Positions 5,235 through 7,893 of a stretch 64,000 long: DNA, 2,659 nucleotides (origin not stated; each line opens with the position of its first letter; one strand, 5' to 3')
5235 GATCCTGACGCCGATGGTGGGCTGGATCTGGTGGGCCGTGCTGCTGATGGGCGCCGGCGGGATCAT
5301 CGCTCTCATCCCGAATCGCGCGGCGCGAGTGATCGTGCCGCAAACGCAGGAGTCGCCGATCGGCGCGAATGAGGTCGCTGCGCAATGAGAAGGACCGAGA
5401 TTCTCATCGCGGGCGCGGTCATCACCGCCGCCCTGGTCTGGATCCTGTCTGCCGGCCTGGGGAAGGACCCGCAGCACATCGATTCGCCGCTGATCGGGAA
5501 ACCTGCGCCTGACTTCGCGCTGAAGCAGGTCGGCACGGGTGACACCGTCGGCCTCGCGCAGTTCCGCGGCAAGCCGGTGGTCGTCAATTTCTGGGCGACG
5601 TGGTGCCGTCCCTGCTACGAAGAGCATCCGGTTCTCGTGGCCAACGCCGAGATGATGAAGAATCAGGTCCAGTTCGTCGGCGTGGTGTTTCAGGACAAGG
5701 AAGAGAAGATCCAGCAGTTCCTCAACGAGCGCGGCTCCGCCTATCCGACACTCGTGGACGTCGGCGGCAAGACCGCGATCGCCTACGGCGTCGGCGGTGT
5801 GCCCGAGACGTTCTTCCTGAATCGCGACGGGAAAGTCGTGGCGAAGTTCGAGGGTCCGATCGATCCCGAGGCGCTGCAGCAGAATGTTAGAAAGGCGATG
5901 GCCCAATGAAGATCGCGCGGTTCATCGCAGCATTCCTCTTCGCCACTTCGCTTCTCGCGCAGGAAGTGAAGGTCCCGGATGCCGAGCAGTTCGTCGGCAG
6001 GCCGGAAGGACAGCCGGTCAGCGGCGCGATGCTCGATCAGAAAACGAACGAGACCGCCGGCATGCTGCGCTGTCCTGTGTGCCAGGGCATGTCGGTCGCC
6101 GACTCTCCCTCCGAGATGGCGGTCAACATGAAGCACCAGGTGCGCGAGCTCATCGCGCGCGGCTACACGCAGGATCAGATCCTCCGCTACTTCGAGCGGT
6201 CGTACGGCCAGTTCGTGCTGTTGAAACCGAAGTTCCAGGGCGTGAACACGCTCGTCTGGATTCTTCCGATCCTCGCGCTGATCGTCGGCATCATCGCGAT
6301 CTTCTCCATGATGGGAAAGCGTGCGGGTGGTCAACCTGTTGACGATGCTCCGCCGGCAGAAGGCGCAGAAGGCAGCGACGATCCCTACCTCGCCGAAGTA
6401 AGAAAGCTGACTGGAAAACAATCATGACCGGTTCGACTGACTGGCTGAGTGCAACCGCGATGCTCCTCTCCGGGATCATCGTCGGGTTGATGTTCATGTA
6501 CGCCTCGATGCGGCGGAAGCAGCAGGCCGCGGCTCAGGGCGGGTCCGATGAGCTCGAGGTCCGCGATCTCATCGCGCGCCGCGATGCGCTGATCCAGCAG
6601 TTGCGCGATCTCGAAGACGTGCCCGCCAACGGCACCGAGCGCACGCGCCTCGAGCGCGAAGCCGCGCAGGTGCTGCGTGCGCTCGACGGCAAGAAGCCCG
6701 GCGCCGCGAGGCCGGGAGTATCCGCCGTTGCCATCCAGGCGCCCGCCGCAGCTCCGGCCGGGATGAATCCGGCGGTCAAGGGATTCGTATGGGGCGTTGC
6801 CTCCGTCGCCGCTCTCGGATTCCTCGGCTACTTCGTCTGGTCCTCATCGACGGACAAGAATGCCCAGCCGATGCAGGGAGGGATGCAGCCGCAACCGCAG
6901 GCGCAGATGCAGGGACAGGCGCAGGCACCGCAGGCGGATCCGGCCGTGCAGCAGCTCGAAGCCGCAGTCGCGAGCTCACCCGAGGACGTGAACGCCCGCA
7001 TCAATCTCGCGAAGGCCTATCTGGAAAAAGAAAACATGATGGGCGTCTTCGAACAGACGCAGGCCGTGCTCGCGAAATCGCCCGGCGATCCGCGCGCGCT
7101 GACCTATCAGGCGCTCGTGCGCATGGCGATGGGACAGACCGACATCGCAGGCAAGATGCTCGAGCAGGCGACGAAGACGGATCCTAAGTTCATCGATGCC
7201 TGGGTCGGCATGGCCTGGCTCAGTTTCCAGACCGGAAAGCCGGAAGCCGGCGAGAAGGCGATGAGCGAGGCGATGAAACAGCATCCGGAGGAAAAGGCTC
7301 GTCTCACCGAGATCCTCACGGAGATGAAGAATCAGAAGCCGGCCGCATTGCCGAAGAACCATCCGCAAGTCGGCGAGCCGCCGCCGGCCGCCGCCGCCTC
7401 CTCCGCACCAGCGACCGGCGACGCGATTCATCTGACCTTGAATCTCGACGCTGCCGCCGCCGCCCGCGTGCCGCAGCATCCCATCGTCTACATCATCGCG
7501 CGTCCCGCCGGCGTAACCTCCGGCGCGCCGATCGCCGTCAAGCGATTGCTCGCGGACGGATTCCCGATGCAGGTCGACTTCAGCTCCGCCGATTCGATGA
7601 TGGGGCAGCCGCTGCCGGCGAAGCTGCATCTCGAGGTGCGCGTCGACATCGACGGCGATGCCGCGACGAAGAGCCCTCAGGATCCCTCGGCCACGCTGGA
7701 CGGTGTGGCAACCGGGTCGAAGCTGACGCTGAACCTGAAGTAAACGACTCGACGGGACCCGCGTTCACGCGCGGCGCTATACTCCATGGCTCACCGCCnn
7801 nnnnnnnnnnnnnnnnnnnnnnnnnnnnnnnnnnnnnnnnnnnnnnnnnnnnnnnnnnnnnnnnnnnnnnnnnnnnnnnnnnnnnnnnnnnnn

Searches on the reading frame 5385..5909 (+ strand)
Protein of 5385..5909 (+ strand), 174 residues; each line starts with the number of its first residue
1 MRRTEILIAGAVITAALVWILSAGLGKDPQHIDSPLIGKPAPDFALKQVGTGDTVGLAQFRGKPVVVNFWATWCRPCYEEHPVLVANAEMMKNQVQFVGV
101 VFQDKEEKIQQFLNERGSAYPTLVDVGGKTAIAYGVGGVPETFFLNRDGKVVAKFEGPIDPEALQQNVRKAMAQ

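Call 82: search_protein_families(library=pfam, proteins=[window:5385-5909:+], max_evalue=0.0001)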
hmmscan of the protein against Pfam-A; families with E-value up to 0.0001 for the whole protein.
window:5385-5909:+ (174 aa): 5 families
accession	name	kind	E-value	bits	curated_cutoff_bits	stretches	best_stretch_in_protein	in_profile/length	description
PF00578.27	AhpC-TSA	-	9.8e-26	90.6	26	1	37-153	1-123/124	AhpC/TSA family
PF08534.16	Redoxin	-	1.5e-25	90.2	26.6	1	38-162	3-139/148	Redoxin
PF00085.26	Thioredoxin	-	6.8e-12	45.7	23.5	1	63-112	19-68/103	Thioredoxin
PF13905.12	Thioredoxin_8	-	4.5e-10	40.2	27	1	62-151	1-94/94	Thioredoxin-like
PF13098.12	Thioredoxin_2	-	3.4e-09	37.4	27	1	61-166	4-102/104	Thioredoxin-like domain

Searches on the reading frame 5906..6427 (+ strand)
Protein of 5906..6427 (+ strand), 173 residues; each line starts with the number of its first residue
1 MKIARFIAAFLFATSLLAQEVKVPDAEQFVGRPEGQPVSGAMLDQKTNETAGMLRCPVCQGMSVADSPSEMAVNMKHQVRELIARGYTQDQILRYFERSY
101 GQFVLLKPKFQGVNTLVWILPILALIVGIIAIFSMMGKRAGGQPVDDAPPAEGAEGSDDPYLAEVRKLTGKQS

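Call 82: search_protein_families(library=pfam, proteins=[window:5906-6427:+], max_evalue=0.0001)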
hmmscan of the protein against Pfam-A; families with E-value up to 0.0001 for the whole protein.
window:5906-6427:+ (173 aa): 1 family
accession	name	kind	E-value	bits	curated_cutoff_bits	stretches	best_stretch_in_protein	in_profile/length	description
PF03918.19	CcmH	-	4.8e-29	100.9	25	1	43-141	25-123/143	Cytochrome C biogenesis protein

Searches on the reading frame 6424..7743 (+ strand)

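Call 82: search_protein_families(library=pfam, proteins=[window:6424-7743:+], max_evalue=0.0001)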
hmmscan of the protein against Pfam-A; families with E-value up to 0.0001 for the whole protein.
window:6424-7743:+ (439 aa): 8 families
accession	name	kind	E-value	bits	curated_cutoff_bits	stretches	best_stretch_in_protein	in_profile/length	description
PF14559.12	TPR_19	-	7e-13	49.2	25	1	234-293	2-60/68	Tetratricopeptide repeat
PF23892.1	Ig_CycH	-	1e-08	35.3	27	1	335-433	1-100/108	Cytochrome c-type biogenesis protein H Ig-like domain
PF13431.12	TPR_17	-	2.1e-08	34.3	24.4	0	246-275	2-31/34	Tetratricopeptide repeat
PF13428.12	TPR_14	-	2.4e-08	34.3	23.5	0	223-264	1-42/44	Tetratricopeptide repeat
PF13432.12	TPR_16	-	5.1e-08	33.6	32.7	0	229-288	3-62/65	Tetratricopeptide repeat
PF14561.12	TPR_20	-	2.2e-07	31.5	25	0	171-204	4-37/90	Tetratricopeptide repeat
PF04733.20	Coatomer_E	-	7.2e-05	22.8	21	0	219-291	197-270/290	Coatomer epsilon subunit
PF13414.12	TPR_11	-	9.6e-05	22.4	26.8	0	174-201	13-40/42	TPR repeat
